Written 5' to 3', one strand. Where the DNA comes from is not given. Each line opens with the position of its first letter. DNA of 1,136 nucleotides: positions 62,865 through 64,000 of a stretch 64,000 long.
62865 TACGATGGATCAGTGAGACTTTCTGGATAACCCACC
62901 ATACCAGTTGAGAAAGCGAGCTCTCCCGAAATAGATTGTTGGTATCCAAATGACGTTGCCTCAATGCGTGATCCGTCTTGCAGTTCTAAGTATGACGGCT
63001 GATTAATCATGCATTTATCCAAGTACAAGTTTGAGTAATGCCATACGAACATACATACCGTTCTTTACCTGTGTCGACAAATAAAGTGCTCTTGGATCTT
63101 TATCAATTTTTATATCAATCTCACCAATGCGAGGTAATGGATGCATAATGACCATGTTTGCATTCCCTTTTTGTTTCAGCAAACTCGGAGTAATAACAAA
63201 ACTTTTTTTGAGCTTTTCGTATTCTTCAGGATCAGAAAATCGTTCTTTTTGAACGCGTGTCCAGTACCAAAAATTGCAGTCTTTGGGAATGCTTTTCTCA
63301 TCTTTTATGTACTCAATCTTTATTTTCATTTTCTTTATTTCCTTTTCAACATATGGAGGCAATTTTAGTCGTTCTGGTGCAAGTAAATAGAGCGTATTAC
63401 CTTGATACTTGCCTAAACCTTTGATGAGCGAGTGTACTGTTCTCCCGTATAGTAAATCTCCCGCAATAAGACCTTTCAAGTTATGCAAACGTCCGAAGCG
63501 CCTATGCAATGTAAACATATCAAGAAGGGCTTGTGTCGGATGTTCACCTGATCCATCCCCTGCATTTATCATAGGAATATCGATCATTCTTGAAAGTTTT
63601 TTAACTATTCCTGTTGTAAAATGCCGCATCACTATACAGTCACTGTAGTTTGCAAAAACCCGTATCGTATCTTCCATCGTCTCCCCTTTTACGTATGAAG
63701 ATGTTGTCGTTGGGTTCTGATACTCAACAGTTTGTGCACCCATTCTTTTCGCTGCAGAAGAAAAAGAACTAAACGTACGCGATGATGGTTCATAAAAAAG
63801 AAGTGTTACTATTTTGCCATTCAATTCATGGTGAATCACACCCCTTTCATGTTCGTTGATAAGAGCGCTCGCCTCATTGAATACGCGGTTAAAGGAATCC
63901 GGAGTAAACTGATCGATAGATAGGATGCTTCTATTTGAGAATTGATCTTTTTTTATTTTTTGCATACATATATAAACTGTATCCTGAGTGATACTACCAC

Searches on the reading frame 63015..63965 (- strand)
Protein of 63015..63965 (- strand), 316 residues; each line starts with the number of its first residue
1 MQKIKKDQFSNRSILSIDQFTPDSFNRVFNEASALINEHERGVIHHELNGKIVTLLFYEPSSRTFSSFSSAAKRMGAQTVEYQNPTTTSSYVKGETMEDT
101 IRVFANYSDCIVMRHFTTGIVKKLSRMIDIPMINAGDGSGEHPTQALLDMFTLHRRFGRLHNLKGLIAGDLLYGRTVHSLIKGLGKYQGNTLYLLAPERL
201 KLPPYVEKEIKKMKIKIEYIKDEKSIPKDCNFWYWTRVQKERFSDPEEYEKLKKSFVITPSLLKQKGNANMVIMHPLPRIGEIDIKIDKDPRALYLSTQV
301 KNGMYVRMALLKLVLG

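Call 53: find_encoding_contigs(protein=window:63015-63965:-, flank=10000, max_places=2)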
Protein window:63015-63965:- (316 aa): no gene with exactly this product is on record in the collection.
